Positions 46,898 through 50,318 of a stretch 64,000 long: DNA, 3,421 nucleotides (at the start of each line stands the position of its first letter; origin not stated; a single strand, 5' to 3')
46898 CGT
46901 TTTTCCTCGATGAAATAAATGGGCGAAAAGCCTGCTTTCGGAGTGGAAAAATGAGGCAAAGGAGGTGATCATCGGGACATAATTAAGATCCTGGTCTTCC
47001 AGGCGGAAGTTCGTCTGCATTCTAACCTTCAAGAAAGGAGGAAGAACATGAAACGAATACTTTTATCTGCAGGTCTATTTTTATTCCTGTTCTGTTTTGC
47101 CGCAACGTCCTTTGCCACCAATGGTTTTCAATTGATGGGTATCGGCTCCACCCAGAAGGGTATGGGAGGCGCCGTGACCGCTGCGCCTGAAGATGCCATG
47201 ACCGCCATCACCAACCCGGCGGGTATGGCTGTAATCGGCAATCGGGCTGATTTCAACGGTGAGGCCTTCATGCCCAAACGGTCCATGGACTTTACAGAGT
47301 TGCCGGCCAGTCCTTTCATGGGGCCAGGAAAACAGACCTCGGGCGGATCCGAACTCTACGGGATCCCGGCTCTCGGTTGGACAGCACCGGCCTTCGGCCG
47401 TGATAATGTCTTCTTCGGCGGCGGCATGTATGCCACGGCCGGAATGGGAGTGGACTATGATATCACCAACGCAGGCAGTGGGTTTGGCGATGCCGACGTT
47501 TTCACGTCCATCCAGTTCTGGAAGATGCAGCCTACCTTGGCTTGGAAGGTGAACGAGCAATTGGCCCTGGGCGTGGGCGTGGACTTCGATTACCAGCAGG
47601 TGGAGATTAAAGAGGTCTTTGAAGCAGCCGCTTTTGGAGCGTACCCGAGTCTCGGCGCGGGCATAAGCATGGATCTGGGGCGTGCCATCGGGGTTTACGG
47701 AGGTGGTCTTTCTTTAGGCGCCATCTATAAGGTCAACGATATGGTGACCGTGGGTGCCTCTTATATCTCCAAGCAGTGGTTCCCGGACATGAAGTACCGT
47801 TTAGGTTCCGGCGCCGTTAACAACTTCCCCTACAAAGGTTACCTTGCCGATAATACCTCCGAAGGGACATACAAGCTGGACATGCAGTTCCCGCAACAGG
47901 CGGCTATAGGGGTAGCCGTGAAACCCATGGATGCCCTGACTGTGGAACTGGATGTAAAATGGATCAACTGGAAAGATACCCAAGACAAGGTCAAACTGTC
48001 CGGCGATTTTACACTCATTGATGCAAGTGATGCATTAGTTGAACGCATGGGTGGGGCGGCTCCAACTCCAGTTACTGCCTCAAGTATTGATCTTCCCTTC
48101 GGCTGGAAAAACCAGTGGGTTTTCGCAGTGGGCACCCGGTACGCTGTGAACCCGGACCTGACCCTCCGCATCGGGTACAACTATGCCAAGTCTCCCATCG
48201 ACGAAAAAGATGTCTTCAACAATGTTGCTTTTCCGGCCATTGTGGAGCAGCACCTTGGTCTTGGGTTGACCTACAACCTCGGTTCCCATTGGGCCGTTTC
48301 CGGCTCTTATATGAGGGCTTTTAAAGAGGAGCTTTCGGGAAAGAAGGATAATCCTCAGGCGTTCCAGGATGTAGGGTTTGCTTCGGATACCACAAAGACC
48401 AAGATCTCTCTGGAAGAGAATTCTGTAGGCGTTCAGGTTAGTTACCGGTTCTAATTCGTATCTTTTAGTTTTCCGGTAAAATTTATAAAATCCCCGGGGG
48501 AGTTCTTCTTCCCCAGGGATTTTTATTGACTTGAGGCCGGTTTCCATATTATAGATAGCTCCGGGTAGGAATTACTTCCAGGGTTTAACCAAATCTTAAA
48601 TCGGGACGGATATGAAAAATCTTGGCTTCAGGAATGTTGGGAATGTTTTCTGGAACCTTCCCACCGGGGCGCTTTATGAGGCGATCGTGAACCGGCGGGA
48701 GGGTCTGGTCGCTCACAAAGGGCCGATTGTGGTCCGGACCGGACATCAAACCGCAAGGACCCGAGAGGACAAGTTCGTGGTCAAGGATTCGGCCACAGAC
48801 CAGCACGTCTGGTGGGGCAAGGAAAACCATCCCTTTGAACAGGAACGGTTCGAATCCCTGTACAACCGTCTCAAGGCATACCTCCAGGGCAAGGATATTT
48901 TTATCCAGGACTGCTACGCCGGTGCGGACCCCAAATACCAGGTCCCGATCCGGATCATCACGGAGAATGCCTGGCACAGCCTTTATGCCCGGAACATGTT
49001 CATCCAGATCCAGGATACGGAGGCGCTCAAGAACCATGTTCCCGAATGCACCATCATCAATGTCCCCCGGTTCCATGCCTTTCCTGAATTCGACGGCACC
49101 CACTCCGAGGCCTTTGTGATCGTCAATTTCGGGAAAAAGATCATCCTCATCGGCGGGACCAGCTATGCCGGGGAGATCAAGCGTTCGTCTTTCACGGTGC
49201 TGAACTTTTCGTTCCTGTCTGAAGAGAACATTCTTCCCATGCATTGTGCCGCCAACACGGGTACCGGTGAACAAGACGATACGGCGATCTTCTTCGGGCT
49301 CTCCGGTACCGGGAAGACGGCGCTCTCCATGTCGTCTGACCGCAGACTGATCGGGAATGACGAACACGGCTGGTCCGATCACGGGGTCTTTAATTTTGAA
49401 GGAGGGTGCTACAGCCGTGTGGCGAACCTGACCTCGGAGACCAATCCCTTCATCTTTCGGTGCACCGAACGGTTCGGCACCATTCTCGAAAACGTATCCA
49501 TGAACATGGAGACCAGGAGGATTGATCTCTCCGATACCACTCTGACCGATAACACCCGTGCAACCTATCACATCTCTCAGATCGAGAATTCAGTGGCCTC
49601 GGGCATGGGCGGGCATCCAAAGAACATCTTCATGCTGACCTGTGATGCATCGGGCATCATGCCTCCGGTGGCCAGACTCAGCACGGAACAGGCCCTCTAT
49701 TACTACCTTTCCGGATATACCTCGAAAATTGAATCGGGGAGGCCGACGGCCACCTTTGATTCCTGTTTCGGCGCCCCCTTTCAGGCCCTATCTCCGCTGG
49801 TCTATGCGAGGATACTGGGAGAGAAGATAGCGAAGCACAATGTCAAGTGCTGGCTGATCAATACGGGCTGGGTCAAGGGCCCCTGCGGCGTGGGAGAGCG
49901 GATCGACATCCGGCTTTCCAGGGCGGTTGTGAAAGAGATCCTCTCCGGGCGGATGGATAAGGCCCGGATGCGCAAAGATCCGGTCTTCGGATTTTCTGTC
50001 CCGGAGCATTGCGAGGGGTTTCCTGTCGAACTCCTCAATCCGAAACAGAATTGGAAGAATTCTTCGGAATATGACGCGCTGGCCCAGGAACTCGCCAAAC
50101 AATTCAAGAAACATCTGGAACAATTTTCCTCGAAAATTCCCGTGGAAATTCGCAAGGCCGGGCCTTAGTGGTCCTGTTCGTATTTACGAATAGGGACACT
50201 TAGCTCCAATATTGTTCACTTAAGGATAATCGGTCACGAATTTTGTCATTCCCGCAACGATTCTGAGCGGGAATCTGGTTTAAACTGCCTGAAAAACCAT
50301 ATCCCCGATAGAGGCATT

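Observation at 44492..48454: Uncharacterised three-gene secreted/outer-membrane module: two DUF302-like paralogs plus a FadL/TodX channel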

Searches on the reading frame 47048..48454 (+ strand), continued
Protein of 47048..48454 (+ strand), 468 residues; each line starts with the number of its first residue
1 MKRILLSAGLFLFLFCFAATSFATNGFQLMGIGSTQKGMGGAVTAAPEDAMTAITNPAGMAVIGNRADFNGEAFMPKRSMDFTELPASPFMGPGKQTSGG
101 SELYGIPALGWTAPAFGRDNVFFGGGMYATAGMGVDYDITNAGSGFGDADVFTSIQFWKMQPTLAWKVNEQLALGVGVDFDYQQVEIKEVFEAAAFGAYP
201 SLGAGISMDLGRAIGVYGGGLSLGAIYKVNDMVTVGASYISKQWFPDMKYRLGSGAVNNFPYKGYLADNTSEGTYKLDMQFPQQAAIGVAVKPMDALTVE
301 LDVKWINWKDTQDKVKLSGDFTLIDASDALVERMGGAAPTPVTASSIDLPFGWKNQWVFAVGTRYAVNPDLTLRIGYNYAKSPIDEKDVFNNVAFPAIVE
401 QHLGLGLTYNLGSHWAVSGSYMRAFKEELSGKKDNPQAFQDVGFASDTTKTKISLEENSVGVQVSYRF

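Call 93: find_encoding_contigs(protein=P0359, flank=7000, max_places=1)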
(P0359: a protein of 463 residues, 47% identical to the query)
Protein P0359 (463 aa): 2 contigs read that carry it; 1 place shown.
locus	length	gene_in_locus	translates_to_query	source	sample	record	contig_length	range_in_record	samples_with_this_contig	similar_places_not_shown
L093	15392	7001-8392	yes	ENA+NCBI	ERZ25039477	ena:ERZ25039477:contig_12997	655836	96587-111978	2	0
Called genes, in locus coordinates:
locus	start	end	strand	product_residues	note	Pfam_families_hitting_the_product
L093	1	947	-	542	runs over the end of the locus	PF03023:MurJ, PF13440:Polysacc_synt_3 (weak), PF01554:MatE (weak), PF00753:Lactamase_B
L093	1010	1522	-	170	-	PF03023:MurJ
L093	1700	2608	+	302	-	PF00126:HTH_1, PF12849:PBP_like_2 (faint), PF03466:LysR_substrate, PF12727:PBP_like (weak)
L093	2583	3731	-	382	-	PF03739:LptF_LptG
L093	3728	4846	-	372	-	PF03739:LptF_LptG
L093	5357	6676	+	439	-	-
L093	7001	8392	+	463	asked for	PF03349:Toluene_X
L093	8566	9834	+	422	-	PF05496:RuvB_N, PF01078:Mg_chelatase (faint), PF13191:AAA_16 (faint), PF00004:AAA, PF07728:AAA_5, PF13173:AAA_14 (weak), PF16193:AAA_assoc_2, PF12002:MgsA_C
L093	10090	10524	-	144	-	PF00582:Usp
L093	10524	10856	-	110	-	PF00582:Usp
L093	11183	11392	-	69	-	PF00582:Usp (weak)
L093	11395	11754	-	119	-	PF09608:Alph_Pro_TM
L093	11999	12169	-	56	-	-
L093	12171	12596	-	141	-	PF01925:TauE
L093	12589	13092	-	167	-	PF01925:TauE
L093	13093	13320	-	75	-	-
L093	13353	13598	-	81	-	-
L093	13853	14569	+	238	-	-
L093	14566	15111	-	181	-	PF00027:cNMP_binding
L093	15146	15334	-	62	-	-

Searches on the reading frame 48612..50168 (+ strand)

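Call 3: search_protein_families(library=pfam, proteins=[window:48612-50168:+], max_evalue=0.1)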
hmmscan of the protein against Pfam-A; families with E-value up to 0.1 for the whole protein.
window:48612-50168:+ (518 aa): 1 family
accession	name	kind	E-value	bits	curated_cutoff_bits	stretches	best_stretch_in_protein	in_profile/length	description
PF01293.25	PEPCK_ATP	-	1.7e-186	620.9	26.5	1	11-471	2-463/465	Phosphoenolpyruvate carboxykinase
